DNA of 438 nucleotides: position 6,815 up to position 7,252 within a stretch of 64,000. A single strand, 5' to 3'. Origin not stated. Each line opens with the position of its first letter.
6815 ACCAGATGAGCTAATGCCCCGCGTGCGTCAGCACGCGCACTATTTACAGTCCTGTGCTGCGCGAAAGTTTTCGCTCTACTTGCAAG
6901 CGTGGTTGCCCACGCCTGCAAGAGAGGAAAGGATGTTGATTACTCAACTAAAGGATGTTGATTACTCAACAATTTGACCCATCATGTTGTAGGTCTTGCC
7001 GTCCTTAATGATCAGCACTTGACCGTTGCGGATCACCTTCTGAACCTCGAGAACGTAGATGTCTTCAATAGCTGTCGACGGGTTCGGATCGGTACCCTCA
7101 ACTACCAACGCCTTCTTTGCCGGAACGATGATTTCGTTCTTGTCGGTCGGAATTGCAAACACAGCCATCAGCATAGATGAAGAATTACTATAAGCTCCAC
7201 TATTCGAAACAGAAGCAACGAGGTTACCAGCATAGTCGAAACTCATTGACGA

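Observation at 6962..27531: Six secreted proteins share a short C-terminal tail ending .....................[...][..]-stop: possible undescribed or permuted sorting signal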

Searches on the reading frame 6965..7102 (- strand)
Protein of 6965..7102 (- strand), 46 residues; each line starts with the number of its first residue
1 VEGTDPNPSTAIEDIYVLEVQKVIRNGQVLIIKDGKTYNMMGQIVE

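Call 19: find_homologous_proteins(query=A1, max_evalue=0.001)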
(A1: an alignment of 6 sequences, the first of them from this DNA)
Query A1 (6 sequences) (44 aa, profile of the alignment): 19 proteins with E <= 0.001 among 32 candidates.
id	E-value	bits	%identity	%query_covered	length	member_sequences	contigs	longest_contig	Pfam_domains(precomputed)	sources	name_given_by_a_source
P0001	5.4e-15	73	91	100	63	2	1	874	-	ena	-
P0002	3.6e-14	70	55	89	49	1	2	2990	-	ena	-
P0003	1.2e-13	68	62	86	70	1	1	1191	-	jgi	-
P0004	2.3e-11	61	55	82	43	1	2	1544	-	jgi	jgi:hypothetical protein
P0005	6.7e-11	59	60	68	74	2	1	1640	-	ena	-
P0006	7.9e-11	59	54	89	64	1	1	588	-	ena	-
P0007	1.2e-10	59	68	57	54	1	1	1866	-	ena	-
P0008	3.0e-10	57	53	84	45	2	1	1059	-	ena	-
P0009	4.4e-10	57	70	61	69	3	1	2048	-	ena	-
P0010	6.2e-10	56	54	55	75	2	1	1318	-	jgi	jgi:hypothetical protein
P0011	9.7e-10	56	56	57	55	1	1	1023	-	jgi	jgi:hypothetical protein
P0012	3.6e-9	54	61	86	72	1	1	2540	-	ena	-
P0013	5.0e-9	53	59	61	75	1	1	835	-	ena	-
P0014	7.6e-9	53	73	59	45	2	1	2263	-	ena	-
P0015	1.0e-8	53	56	57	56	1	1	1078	-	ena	-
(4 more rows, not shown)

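Call 25: search_protein_representatives(alignment_id=A1)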
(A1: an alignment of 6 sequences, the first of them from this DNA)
Query: 6 sequences, 44 profile positions. Proteins with E-value up to 0.001 (for the whole library): 6751; up to 1e-10: 129; up to 1e-30: 0. The best 150 are listed.
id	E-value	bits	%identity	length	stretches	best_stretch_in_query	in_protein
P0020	5.8e-20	86.8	-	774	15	15-40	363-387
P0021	1.3e-17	79.3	-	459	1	2-44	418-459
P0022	8.2e-17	76.7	-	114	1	4-44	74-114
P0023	3.3e-16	74.8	-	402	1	3-44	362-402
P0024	4.8e-16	74.3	-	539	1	3-44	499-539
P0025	7.3e-16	73.7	-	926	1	1-44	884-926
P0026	2.1e-15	72.3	-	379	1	2-44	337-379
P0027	5.5e-15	70.9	-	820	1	3-44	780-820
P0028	7.3e-15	70.5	-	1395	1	4-44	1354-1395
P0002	1.1e-14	69.9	-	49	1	6-44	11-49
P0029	1.3e-14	69.7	-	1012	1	4-44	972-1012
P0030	1.3e-14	69.7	-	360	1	7-44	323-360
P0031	1.6e-14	69.4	-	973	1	4-44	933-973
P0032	2.6e-14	68.8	-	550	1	1-43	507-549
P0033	4.1e-14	68.1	-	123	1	4-44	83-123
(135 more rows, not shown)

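Call 33: find_related_loci(query=A2, collection=genome_contigs, flank=3000)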
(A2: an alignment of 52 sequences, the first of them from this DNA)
Query A2 (46 aa) in genome_contigs; peptide patterns used: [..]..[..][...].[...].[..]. (x = any residue, [..] = any of these).
599 stretches matched a pattern (row limit reached: there are more); 481 encode a relative of the query (tblastn E <= 1e-3); the best 80 are kept; 80 distinct loci.
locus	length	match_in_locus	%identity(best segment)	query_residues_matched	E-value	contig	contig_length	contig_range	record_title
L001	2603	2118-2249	61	5-46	1e-14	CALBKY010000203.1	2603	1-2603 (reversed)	MAG TPA_asm: uncultured Bacteroidales bacterium isolate SRR1747047_bin.50_CONCOCT_v1.1_MAG genome assembly, contig: ERZ8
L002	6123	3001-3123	66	7-46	1e-13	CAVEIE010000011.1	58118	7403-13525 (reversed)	Bacteroidaceae bacterium isolate G02652-L1_cleanbin_000017 genome assembly, contig: Spades_G02652-L1_contig_292, whole g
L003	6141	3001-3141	60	2-46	1e-13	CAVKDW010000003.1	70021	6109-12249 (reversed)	Muribaculaceae bacterium isolate H07689-L1_cleanbin_000012 genome assembly, contig: Spades_H07689-L1_contig_164, whole g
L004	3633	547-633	83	18-46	2e-13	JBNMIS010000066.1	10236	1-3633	MAG: Bacteroidales bacterium isolate CM_BacRF1220.90 k141_717130_length_10236_cov_64.1866, whole genome shotgun sequence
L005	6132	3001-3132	61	3-45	3e-13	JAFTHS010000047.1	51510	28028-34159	MAG: Paludibacteraceae bacterium isolate RGIG3829 Roe_deer_Cecum-1__c2148, whole genome shotgun sequence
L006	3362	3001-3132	59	4-46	4e-13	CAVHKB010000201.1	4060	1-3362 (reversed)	Prevotella sp. P5-108 isolate H07653-L1_cleanbin_000021 genome assembly, contig: Spades_H07653-L1_contig_14468, whole ge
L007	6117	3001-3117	69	10-46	8e-13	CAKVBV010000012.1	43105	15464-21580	MAG: uncultured Bacteroidales bacterium isolate REFINED_METABAT215_TOP10_CONTIGS_1500_ASSEMBLY_K77_MERGED__Hadza_MoBio_h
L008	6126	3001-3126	64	7-46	7e-13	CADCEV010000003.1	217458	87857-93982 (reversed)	MAG: uncultured Bacteroidales bacterium isolate RUG14576 genome assembly, contig: RUG14576_asm_3, whole genome shotgun s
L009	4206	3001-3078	88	21-46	3e-12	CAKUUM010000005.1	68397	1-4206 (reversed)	MAG: uncultured Bacteroidales bacterium isolate REFINED_METABAT215_TOP10_CONTIGS_1500_ASSEMBLY_K77_MERGED__Hadza_PheChl_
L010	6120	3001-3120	63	8-46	3e-12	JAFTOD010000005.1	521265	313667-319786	MAG: Paludibacteraceae bacterium isolate RGIG3996 Roe_deer_Cecum-4__c2212, whole genome shotgun sequence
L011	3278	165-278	68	10-46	3e-12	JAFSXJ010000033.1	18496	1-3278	MAG: Paludibacteraceae bacterium isolate RGIG3560 Goat_Rumen.Co__c621374, whole genome shotgun sequence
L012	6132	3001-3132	57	4-46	6e-12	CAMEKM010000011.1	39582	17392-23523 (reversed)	MAG: uncultured Bacteroidales bacterium isolate SRR15057930_bin.20_metaWRAP_v1.3_MAG genome assembly, contig: ERZ1040743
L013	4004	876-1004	51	6-46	8e-12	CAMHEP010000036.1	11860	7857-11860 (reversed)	MAG: uncultured Bacteroidales bacterium isolate SRR11784282_bin.45_metaWRAP_v1.3_MAG genome assembly, contig: ERZ1220294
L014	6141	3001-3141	58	1-46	1e-11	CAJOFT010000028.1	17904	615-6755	Paludibacteraceae bacterium isolate Red_deer_3_mag_48 genome assembly, contig: scaffold_4380, whole genome shotgun seque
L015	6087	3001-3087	72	17-45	1e-11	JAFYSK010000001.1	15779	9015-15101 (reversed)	MAG: Paludibacteraceae bacterium isolate RGIG7379 Water_buffalos_Cecum-5__c172, whole genome shotgun sequence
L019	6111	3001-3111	62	9-43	3e-11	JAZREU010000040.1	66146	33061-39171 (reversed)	MAG: Paludibacteraceae bacterium isolate T1900045498_YK20190192.MAGScoT_cleanbin_000020 SGB_7463_k141_246464, whole geno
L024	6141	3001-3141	47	1-45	1e-10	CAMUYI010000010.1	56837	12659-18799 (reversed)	MAG TPA_asm: uncultured Bacteroidales bacterium isolate SRR8387720_bin.43_metaWRAP_v1.3_MAG genome assembly, contig: ERZ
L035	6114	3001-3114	55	6-42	7e-10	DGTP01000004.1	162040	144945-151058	MAG TPA_asm: Bacteroidales bacterium UBA4333 UBA4333_contig_735, whole genome shotgun sequence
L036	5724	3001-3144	50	3-46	7e-10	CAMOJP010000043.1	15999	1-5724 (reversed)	MAG: uncultured Bacteroidales bacterium isolate SRR873603_bin.104_metaWRAP_v1.3_MAG genome assembly, contig: NODE_9482_l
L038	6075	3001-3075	72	22-46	1e-9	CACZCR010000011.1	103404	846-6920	MAG: uncultured Bacteroidales bacterium isolate RUG12502 genome assembly, contig: RUG12502_asm_11, whole genome shotgun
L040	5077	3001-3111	49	7-43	9e-10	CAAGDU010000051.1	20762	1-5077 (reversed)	MAG TPA_asm: Bacteroidales bacterium, isolate HGM05431, WGS project CAAGDU010000000 data, contig: SRS476152_75_k119_1052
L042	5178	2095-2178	68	19-46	1e-9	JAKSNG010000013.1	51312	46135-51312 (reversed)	MAG: Paludibacteraceae bacterium isolate Horse_feces145 MAG145_13, whole genome shotgun sequence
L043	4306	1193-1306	58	6-42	2e-9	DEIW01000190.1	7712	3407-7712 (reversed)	MAG TPA_asm: Bacteroidales bacterium UBA2764 UBA2764_contig_12051, whole genome shotgun sequence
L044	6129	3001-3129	51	6-45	2e-9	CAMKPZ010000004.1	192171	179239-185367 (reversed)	MAG: uncultured Bacteroidales bacterium isolate SRR12081301_bin.65_metaWRAP_v1.3_MAG genome assembly, contig: ERZ1228976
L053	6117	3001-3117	54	10-46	3e-9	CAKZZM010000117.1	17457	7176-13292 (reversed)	MAG TPA_asm: uncultured Bacteroidales bacterium isolate ERR1278072_bin.1_CONCOCT_v1.1_MAG genome assembly, contig: ERZ84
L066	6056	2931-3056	57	7-46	6e-9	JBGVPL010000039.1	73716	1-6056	MAG: Candidatus Aphodosoma sp. isolate fecal_MAG_189 fecal_MAG_189_contig_0039, whole genome shotgun sequence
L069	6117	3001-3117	54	7-43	8e-9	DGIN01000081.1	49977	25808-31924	MAG TPA_asm: Bacteroidales bacterium UBA4621 UBA4621_contig_28, whole genome shotgun sequence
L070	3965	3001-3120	53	5-42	8e-9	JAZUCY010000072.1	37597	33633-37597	MAG: Paludibacteraceae bacterium isolate T1900045312_YK20190001.MAGScoT_cleanbin_000016 SGB_6232_k141_1535828, whole gen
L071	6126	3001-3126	52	7-46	8e-9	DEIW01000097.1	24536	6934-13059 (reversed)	MAG TPA_asm: Bacteroidales bacterium UBA2764 UBA2764_contig_8279, whole genome shotgun sequence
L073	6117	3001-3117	50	3-46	1e-8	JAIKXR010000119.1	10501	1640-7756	MAG: Paludibacteraceae bacterium isolate RUI460 k141_13606424_flag=0_multi=9.9913_len=10501, whole genome shotgun sequen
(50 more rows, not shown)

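Call 35: search_solved_structures(query=A2, max_evalue=10, show_alignments=5)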
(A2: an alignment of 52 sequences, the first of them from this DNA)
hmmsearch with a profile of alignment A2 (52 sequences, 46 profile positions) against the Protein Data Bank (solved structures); distinct sequences matched with E-value up to 10: 25.
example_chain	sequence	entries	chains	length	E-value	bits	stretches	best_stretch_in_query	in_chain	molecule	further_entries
7bid_A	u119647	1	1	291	0.16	14.8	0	25-30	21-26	v31WRAP-T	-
6r60_A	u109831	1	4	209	0.17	14.7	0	25-30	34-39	WD-40 repeat protein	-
7bie_A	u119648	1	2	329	0.18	14.7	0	25-30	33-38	nvWRAP-T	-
6r5y_A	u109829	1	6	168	0.25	14.2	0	25-30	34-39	WD-40 repeat protein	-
7big_A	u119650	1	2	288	0.35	13.7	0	25-30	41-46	v13WRAP-T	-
6r5z_A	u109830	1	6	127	0.54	13.1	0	25-30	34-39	9-bladed beta-propeller formed by three 3-bladed fragments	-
7bif_A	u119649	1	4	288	0.61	13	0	25-30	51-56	v22WRAP-T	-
9zrg_CR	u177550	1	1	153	0.68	12.8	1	5-33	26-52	60S ribosomal protein L19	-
5t5h_T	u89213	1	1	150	0.76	12.7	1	5-33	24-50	Ribosomal protein L19-like protein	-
9h4n_L2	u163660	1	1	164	0.79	12.6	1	5-33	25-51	Large ribosomal subunit protein eL19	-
9ndp_R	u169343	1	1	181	0.98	12.3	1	6-33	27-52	Ribosomal protein L19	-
11he_19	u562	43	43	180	1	12.3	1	6-33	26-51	60S ribosomal protein L19 | eL19 | Ribosomal protein eL19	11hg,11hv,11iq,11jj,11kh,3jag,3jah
6gz3_AR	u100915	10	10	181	1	12.3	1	6-33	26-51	ribosomal protein eL19 | 60S ribosomal protein L19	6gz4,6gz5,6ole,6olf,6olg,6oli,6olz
6d90_R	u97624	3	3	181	1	12.3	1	6-33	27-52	Ribosomal protein L19 | eL19 | Large ribosomal subunit protein eL19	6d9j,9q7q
6swa_o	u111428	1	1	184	1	12.2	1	6-33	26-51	60S ribosomal protein L19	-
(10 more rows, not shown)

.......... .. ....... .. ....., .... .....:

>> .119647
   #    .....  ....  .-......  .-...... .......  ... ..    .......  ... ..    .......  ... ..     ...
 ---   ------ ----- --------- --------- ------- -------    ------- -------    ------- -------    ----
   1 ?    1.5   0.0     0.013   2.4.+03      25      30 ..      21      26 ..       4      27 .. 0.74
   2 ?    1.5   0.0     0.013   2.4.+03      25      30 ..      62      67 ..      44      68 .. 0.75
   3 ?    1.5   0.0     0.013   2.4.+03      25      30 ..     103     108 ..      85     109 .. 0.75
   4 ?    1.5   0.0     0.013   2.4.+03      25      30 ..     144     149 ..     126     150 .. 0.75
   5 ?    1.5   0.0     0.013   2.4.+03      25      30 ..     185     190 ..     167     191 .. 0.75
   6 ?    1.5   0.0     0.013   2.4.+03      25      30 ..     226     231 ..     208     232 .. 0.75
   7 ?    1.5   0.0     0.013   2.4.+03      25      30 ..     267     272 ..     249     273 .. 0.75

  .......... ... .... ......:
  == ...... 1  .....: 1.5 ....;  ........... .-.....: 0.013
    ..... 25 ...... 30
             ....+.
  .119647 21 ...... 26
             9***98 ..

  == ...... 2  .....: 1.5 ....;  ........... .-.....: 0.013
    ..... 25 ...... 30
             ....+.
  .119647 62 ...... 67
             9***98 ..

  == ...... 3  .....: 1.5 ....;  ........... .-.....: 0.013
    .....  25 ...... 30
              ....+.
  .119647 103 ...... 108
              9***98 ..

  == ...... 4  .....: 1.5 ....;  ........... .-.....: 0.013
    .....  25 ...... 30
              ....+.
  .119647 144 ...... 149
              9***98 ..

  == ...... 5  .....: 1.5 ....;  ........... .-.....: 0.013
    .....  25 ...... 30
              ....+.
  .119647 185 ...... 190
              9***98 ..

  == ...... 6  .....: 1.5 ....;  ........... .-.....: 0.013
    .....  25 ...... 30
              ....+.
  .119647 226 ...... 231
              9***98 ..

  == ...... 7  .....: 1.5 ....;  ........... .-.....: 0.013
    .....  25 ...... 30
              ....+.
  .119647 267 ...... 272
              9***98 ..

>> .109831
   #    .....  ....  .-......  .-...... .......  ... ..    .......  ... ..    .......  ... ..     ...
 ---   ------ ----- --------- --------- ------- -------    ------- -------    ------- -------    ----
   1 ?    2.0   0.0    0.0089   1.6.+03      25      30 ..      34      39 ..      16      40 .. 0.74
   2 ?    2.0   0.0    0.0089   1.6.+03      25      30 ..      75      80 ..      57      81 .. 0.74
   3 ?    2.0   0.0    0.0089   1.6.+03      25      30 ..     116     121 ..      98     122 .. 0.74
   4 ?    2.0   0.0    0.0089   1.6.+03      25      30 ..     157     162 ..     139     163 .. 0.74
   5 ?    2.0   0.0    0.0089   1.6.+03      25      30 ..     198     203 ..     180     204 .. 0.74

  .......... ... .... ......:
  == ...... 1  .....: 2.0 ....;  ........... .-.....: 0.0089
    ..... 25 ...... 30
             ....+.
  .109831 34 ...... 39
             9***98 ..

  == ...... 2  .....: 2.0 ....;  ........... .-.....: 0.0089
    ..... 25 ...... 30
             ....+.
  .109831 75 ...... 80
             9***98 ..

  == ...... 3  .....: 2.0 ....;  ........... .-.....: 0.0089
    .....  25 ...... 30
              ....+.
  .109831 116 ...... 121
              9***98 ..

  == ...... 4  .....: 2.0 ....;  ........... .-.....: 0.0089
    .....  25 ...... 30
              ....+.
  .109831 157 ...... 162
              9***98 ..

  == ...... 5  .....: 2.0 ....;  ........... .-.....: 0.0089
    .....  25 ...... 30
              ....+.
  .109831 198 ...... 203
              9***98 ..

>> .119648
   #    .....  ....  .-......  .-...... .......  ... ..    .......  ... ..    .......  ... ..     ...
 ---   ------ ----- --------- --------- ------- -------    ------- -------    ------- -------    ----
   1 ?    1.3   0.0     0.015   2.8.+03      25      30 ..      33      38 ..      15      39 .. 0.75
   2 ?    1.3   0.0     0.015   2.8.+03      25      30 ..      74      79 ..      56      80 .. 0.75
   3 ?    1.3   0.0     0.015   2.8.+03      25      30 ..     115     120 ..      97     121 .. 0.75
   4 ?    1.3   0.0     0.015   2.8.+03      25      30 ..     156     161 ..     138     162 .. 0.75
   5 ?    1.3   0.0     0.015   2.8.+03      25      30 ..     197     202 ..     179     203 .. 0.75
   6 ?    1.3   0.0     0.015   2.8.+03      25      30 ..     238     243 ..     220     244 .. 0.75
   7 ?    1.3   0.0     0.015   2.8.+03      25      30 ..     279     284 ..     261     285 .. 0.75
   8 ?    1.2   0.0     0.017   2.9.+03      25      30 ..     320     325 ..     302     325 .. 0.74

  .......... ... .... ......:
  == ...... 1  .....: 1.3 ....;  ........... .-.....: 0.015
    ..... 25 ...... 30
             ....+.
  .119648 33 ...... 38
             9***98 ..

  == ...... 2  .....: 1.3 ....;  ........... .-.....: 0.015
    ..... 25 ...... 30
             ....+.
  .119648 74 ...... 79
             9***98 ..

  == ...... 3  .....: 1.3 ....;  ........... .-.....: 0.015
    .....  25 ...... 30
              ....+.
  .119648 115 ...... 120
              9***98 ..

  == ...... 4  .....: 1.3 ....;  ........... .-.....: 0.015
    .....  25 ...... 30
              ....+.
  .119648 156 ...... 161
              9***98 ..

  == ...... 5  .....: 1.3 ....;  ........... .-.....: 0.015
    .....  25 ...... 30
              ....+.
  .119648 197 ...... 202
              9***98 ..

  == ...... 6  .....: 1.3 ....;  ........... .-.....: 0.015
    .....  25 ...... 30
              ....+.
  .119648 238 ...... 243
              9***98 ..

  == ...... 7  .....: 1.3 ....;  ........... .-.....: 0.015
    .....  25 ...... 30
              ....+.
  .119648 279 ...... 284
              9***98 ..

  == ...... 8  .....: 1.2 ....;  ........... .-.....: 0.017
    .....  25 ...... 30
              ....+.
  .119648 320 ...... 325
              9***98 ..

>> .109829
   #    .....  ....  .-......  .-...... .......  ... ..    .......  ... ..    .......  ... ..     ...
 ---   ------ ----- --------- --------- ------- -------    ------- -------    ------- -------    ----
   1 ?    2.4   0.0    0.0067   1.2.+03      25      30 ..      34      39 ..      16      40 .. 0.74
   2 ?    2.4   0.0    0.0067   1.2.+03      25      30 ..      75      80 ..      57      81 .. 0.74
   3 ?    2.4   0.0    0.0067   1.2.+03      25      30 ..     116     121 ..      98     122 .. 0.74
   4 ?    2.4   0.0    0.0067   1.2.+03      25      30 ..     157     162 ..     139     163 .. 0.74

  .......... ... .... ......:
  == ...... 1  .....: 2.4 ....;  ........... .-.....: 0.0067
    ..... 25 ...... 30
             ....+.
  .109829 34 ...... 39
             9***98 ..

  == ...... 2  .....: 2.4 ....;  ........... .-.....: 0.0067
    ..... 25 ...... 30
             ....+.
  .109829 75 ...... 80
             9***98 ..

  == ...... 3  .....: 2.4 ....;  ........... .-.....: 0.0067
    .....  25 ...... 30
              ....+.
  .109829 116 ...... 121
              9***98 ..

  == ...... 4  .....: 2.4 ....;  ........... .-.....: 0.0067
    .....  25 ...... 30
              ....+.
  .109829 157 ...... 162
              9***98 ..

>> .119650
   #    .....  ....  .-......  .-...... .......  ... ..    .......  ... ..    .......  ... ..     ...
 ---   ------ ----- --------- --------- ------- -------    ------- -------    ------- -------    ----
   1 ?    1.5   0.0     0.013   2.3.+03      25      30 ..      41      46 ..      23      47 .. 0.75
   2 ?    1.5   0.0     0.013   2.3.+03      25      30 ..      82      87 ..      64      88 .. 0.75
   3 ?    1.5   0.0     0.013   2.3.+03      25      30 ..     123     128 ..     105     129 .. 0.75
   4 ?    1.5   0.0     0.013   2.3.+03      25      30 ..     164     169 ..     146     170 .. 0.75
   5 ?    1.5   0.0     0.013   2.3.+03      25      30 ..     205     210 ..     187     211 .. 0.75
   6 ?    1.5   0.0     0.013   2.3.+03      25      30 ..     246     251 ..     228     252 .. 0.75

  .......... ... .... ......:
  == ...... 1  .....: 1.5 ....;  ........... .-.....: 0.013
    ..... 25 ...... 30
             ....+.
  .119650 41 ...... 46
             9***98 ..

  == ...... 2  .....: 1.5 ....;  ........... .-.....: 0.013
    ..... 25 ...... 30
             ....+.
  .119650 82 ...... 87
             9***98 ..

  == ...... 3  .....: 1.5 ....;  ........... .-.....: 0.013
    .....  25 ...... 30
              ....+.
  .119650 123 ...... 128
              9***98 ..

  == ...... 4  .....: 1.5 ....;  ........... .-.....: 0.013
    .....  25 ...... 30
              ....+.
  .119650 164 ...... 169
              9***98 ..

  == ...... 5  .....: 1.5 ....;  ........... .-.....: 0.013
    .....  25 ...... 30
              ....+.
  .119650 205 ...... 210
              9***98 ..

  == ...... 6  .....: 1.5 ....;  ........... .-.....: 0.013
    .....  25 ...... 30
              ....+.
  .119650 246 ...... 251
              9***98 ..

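Call 42: search_protein_families(library=pfam, alignment_id=A3, max_evalue=0.001)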
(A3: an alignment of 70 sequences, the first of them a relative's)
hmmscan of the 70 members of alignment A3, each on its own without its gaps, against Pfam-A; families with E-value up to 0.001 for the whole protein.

A. member 1, P0021 (459 aa): 1 family
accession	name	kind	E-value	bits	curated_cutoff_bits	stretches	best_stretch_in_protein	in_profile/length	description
PF21471.3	Reelin_subrepeat-B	-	0.00032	20.9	27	0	306-383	15-83/127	Reelin subrepeat B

B. families by the number of members that match (of 70 scanned): 30 families (the first 25 are shown)
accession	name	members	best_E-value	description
PF18998.6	Flg_new_2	19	1.6e-43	Divergent InlB B-repeat domain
PF09479.16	Flg_new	10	7.1e-21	Listeria-Bacteroides repeat domain (List_Bact_rpt)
PF13306.12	LRR_5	5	2.9e-89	BspA type Leucine rich repeat region (6 copies)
PF13855.12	LRR_8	4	2.8e-13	Leucine rich repeat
PF13860.13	FlgD_ig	4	7.2e-07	FlgD Ig-like domain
PF13290.12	CHB_HEX_C_1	3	8.3e-20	Chitobiase/beta-hexosaminidase C-terminal domain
PF13287.12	Fn3_assoc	3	5.3e-17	Fn3 associated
PF02368.24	Big_2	3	5.3e-15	Bacterial Ig-like domain (group 2)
PF01336.31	tRNA_anti-codon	3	1.7e-08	OB-fold nucleic acid binding domain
PF01520.23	Amidase_3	2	1.3e-11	N-acetylmuramoyl-L-alanine amidase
PF13620.12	CarboxypepD_reg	2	8.9e-09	Carboxypeptidase regulatory-like domain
PF16561.11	AMPK1_CBM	2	2.4e-08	Glycogen recognition site of AMP-activated protein kinase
PF10647.15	Gmad1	2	6.4e-07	Lipoprotein LpqB beta-propeller domain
PF10282.15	Lactonase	2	2.1e-06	Lactonase, 7-bladed beta-propeller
PF17210.9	SdrD_B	2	6.8e-06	SdrD B-like domain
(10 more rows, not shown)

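Call 43: predict_structure(alignment_id=A2)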
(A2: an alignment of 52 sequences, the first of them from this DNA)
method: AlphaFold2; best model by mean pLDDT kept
length: 46 residues; sequences in the alignment: 52
mean_pLDDT: 80.5   pTM: 0.46
mean pLDDT of the five models: 80.5, 79.6, 79.2, 78.0, 77.5
residues with pLDDT >= 90: 20; 70-90: 9; 50-70: 17; < 50: 0
segments of 3 or more residues with pLDDT < 50: none
pLDDT, mean of each block of 10 residues (from residue 1): 64 70 92 92 89
secondary structure, 60 per line:
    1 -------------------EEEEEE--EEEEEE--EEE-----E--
elements in order: E20-25 E28-33 E36-38
